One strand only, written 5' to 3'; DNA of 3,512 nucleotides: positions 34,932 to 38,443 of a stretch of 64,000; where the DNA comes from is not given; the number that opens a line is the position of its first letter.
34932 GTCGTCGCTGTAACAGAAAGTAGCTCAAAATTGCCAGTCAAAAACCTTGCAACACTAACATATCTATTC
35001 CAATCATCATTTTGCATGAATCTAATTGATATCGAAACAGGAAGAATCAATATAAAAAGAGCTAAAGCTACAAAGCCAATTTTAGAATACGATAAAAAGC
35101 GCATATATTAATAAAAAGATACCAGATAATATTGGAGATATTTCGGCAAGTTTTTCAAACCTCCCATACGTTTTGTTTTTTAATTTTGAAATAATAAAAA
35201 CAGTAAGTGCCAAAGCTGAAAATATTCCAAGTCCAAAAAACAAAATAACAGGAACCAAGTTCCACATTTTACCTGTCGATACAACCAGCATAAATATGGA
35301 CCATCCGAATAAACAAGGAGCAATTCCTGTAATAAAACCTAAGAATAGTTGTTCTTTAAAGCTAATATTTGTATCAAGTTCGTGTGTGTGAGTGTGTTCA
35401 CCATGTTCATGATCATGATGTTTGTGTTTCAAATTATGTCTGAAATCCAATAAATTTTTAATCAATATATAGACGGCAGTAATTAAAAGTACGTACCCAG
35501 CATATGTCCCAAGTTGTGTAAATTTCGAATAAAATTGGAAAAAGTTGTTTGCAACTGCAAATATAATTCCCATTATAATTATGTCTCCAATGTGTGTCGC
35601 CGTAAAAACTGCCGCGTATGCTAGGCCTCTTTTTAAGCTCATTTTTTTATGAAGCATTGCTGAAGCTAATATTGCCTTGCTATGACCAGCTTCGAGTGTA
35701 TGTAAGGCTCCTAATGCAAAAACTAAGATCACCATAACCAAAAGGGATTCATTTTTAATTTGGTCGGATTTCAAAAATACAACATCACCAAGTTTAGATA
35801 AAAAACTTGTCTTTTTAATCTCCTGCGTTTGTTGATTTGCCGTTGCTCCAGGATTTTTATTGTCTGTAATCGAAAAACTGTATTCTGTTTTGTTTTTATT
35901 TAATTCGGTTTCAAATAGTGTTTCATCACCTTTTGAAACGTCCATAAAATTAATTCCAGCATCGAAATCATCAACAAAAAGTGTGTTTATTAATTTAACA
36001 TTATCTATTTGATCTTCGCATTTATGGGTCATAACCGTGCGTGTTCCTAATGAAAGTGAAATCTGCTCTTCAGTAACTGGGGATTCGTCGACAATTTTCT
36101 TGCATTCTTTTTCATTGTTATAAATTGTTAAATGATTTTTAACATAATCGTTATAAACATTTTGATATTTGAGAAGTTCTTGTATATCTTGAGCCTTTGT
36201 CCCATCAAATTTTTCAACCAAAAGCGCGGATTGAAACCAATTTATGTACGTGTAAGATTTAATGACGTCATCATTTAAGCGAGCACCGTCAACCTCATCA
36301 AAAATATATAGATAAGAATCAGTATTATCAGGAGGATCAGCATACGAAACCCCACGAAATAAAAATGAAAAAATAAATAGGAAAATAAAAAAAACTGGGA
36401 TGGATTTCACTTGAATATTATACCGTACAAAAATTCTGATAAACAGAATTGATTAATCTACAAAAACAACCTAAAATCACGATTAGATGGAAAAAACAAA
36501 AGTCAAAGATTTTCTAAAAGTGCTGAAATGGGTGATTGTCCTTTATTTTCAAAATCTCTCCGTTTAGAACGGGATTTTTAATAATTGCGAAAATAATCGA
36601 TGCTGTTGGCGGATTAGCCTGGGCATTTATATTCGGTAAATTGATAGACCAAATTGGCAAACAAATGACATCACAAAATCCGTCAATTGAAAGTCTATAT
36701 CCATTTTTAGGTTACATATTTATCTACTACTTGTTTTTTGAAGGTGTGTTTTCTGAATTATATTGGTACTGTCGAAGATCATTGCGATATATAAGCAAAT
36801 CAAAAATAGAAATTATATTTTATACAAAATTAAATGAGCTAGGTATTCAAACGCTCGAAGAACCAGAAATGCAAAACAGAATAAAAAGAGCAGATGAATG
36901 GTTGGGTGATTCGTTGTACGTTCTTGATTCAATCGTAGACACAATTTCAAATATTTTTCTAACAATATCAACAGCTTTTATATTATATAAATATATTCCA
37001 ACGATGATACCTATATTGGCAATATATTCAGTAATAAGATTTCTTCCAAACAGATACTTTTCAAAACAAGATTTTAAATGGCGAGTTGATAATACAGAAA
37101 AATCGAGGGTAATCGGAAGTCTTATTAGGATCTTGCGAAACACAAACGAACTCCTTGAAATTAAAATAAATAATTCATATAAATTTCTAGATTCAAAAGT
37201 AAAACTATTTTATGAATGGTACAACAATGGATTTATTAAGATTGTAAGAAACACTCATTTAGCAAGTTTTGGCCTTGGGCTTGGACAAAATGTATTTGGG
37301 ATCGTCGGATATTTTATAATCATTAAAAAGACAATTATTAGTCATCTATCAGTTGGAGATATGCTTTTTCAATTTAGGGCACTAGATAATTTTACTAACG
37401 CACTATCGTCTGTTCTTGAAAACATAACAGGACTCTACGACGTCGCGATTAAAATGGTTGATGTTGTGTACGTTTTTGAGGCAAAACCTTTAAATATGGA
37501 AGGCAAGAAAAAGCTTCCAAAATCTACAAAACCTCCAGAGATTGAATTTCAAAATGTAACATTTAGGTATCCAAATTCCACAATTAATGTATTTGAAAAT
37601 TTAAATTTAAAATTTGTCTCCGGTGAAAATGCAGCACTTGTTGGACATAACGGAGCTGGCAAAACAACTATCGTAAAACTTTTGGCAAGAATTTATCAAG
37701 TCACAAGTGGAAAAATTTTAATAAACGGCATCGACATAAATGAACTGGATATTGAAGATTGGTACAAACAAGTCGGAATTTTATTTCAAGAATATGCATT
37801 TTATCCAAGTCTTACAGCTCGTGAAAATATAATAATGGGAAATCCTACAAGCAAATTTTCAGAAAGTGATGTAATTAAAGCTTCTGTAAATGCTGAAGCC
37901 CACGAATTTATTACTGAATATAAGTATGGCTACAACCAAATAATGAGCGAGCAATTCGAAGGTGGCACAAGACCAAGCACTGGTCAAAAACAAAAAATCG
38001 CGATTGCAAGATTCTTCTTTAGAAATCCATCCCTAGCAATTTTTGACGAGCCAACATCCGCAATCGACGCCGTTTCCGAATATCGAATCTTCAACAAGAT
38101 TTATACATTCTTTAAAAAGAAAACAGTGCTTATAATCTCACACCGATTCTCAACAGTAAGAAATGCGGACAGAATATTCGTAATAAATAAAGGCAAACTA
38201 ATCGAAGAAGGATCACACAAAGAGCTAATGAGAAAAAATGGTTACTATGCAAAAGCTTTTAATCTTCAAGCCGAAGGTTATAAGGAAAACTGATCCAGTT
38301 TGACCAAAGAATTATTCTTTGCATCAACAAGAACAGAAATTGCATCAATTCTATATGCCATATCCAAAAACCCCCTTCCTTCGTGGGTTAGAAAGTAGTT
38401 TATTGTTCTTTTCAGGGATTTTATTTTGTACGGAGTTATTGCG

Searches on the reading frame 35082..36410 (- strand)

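Call 22: search_protein_families(library=pfam, proteins=[window:35082-36410:-], max_evalue=0.00001)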
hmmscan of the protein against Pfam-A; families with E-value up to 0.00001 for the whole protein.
window:35082-36410:- (442 aa): 2 families
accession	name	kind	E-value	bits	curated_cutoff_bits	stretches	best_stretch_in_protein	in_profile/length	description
PF13386.12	DsbD_2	-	6.9e-13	49.4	24.9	1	258-431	29-198/199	Cytochrome C biogenesis protein transmembrane region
PF03824.22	NicO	-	7.9e-08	32.4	27.7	1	224-410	2-173/287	High-affinity nickel-transport protein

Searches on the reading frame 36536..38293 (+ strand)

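Call 22: search_protein_families(library=pfam, proteins=[window:36536-38293:+], max_evalue=0.00001)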
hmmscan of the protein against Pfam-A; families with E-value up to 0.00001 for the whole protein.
window:36536-38293:+ (585 aa): 2 families
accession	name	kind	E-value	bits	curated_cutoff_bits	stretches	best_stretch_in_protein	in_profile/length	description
PF00005.33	ABC_tran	-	2.4e-31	109.6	25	1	354-508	2-137/137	ABC transporter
PF02463.25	SMC_N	-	8.1e-07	29.1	40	0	384-552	101-213/220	RecF/RecN/SMC N terminal domain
